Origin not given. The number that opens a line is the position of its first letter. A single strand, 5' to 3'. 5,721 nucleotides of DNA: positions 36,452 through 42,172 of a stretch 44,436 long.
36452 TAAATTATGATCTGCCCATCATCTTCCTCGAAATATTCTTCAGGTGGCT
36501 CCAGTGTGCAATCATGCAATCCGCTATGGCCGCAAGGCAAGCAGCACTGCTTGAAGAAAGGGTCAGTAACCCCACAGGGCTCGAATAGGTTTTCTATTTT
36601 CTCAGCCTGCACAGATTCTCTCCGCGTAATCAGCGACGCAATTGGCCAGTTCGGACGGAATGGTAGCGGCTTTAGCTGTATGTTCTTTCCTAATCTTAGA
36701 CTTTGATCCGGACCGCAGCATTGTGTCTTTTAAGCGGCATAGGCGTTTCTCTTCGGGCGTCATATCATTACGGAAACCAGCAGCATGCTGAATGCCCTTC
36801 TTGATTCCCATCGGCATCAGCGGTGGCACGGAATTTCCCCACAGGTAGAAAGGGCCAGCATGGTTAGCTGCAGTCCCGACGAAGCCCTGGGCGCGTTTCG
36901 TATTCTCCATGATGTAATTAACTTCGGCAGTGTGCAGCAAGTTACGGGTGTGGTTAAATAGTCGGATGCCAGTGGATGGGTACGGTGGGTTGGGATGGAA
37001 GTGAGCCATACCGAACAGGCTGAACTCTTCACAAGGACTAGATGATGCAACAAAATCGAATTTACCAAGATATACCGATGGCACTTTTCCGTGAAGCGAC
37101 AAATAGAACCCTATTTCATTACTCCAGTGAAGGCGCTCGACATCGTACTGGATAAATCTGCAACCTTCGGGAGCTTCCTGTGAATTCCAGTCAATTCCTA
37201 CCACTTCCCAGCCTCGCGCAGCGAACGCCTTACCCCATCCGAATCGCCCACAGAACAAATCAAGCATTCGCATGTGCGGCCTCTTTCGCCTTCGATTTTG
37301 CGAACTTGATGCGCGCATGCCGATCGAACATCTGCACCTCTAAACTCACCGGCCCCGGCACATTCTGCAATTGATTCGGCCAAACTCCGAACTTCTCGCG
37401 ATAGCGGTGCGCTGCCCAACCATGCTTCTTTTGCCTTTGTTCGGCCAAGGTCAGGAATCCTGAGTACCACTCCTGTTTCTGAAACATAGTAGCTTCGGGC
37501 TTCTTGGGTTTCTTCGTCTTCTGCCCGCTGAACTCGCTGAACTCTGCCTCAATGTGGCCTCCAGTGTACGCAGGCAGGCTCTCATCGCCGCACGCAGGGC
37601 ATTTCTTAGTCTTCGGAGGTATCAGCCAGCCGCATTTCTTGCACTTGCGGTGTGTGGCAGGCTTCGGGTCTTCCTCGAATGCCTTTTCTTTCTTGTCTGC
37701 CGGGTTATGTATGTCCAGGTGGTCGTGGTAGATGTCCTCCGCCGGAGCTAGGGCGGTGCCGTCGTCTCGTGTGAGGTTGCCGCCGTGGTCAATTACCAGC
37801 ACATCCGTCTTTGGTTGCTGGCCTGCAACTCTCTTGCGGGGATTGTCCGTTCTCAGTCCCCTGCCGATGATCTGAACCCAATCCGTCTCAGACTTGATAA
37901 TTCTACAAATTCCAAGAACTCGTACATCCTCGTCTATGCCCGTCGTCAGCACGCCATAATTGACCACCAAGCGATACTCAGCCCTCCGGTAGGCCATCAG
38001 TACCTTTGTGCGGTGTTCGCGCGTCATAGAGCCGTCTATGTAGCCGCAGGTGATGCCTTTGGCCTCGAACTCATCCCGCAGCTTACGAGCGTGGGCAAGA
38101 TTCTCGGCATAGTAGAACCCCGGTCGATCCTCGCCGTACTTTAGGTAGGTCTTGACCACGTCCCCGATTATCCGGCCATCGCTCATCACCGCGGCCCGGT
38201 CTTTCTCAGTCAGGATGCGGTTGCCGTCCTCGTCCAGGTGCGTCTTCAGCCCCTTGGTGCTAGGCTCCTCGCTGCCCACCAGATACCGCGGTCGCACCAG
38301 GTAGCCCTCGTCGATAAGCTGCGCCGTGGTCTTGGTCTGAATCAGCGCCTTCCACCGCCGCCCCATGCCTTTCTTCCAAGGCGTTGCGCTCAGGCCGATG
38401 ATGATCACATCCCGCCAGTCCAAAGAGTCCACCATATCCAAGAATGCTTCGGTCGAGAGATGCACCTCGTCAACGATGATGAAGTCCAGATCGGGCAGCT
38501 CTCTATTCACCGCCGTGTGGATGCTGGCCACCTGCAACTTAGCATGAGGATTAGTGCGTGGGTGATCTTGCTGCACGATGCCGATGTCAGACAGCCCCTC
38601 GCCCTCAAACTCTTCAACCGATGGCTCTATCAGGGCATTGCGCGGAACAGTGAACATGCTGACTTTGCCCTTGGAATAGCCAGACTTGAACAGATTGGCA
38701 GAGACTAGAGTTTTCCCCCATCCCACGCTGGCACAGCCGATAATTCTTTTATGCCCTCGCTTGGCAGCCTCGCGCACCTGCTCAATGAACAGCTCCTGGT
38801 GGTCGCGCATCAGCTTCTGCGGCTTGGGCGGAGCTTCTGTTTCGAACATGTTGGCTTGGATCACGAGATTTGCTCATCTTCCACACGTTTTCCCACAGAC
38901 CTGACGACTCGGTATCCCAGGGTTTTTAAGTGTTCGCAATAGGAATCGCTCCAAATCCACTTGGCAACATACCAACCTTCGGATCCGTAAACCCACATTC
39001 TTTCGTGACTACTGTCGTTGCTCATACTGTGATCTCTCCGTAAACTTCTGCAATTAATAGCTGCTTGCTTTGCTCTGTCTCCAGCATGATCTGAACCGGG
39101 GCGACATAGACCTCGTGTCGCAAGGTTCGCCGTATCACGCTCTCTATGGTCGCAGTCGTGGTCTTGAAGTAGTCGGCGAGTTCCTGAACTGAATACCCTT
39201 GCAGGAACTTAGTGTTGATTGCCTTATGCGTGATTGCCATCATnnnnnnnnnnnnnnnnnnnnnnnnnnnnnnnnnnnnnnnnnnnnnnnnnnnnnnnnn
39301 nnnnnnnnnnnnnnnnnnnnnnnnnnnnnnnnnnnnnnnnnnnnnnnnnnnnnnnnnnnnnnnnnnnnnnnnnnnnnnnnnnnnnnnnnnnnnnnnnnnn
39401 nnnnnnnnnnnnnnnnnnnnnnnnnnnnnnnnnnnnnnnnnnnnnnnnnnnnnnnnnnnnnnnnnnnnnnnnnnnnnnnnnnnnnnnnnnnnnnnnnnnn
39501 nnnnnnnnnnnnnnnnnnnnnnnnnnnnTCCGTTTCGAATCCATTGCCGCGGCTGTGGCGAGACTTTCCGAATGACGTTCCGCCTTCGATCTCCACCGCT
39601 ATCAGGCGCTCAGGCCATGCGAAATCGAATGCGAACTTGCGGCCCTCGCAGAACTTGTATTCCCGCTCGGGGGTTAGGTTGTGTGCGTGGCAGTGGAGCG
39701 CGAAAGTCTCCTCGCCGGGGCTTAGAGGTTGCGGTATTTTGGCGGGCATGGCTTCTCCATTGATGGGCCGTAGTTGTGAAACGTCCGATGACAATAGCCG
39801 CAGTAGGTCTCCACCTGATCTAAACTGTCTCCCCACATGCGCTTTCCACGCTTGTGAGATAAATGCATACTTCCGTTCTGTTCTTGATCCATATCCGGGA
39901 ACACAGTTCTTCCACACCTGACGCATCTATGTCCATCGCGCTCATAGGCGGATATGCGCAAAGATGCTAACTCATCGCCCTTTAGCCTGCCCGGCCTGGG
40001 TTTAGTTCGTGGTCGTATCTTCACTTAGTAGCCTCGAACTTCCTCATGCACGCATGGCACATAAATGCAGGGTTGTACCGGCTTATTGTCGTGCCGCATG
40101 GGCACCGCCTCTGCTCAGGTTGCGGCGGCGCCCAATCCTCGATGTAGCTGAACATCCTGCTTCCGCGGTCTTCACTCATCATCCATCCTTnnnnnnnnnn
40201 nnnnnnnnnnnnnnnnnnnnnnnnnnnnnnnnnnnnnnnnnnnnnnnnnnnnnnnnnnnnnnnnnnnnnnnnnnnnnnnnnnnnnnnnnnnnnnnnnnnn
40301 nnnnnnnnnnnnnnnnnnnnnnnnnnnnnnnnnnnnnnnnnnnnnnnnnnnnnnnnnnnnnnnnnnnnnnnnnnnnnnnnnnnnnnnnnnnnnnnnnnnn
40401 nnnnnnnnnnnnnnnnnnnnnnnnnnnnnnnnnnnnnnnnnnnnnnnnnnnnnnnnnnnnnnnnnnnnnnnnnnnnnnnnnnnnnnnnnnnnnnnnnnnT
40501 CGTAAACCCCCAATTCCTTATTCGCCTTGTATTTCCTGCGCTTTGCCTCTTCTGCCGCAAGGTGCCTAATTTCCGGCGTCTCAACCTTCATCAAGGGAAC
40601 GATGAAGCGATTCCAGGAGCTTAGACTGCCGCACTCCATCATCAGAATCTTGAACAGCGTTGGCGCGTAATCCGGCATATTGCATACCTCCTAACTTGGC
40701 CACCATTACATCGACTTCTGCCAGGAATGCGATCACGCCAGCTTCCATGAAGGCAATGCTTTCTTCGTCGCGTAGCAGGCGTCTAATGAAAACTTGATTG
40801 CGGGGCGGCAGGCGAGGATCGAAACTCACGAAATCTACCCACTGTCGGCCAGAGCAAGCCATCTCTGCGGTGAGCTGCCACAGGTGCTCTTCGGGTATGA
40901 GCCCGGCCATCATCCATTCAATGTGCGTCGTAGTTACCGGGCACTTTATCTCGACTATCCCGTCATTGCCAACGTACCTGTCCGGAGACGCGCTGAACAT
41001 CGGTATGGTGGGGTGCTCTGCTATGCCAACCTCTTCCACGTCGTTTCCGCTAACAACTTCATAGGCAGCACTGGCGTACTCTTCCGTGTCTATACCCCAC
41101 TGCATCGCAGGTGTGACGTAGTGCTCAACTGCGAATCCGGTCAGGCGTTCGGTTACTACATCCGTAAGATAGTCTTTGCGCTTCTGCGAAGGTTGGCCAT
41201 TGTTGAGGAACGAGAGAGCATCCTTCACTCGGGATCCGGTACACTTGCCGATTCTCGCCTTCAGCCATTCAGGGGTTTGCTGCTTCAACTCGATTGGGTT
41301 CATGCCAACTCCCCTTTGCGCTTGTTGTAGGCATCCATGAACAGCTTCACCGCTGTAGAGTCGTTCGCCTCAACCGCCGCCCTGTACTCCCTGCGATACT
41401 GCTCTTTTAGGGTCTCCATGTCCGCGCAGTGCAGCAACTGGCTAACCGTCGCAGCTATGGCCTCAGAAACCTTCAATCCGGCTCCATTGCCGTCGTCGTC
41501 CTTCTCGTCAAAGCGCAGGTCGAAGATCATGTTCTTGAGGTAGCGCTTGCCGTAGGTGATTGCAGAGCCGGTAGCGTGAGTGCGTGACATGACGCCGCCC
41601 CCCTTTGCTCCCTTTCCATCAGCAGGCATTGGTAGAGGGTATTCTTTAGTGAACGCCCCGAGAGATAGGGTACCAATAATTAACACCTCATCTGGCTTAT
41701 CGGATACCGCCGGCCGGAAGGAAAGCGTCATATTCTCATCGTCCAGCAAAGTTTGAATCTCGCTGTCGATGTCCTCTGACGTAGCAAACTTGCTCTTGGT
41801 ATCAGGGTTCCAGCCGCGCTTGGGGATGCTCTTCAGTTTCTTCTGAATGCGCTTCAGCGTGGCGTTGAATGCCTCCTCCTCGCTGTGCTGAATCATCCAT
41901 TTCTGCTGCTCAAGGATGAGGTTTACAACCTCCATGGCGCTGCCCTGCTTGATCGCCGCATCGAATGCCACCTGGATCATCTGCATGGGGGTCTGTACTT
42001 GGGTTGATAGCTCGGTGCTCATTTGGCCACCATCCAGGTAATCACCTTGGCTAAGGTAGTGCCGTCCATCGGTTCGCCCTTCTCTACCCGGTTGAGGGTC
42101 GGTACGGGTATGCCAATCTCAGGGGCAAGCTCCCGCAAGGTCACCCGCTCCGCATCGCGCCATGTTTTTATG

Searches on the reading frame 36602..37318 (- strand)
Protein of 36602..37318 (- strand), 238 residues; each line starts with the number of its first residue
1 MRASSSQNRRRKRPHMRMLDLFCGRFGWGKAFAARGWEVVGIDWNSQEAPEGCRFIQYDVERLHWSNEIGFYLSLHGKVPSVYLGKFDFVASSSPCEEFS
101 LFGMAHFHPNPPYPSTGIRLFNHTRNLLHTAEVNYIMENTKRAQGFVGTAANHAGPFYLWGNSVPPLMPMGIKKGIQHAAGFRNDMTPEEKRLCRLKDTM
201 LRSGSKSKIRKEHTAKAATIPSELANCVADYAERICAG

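Call 40: search_protein_families(library=phrogs, proteins=[window:36602-37318:-], max_evalue=0.001)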
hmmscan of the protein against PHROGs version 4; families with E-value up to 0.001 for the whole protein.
window:36602-37318:- (238 aa): 2 families
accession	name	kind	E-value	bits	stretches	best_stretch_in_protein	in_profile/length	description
phrog_363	-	other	2.8e-10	40.9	1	3-141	41-166/327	DNA methyltransferase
phrog_757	-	other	4e-07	30.4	1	9-139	8-127/247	DNA methyltransferase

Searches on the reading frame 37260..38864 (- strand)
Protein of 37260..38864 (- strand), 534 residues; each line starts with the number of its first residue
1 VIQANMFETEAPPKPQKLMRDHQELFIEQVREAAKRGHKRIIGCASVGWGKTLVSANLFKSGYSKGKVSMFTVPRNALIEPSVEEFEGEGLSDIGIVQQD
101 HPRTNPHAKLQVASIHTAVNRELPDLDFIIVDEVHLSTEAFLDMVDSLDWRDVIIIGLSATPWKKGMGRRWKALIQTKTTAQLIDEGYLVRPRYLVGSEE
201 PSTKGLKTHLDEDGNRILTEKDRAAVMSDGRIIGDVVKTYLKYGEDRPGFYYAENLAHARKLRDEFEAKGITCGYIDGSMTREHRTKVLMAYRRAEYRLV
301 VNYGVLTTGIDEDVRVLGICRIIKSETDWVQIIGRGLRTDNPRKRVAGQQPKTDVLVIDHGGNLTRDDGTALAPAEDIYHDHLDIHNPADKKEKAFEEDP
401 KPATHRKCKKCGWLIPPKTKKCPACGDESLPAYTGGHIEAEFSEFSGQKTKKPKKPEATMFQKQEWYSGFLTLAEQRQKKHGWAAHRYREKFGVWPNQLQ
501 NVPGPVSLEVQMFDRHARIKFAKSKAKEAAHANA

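Call 18: find_related_loci(query=window:37260-38864:-, collection=viral_contigs, flank=10000)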
Query window:37260-38864:- (534 aa) in viral_contigs; peptide patterns used: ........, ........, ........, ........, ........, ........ (x = any residue, [..] = any of these).
2 stretches matched a pattern; 1 encode a relative of the query (tblastn E <= 1e-3); 1 distinct loci.
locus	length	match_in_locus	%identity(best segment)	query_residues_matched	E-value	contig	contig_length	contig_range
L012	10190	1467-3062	85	1-532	0e+0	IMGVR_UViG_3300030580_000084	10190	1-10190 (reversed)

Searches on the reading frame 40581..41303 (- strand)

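Call 80: search_protein_families(library=pfam, proteins=[window:40581-41303:-], max_evalue=0.01)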
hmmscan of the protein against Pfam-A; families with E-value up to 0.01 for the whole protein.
window:40581-41303:- (240 aa): 1 family
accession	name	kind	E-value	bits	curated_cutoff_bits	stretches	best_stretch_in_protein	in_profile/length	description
PF09588.16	YqaJ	-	1.4e-24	87.5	22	1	12-154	1-150/150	YqaJ-like viral recombinase domain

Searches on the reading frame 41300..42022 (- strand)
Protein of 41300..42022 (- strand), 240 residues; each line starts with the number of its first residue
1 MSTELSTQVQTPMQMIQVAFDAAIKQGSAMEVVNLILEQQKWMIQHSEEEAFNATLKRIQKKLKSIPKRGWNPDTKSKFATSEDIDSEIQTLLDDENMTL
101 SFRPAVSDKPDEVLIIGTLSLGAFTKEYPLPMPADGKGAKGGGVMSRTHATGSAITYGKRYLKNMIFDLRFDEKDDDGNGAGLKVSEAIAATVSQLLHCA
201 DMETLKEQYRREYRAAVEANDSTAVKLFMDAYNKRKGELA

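Call 80: search_protein_families(library=pfam, proteins=[window:41300-42022:-], max_evalue=0.01)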
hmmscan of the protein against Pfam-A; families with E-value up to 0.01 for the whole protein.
window:41300-42022:- (240 aa): 1 family
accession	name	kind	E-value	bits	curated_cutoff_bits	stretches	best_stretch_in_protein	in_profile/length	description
PF04404.17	ERF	-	1.8e-16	60.9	25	1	55-183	4-131/153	ERF superfamily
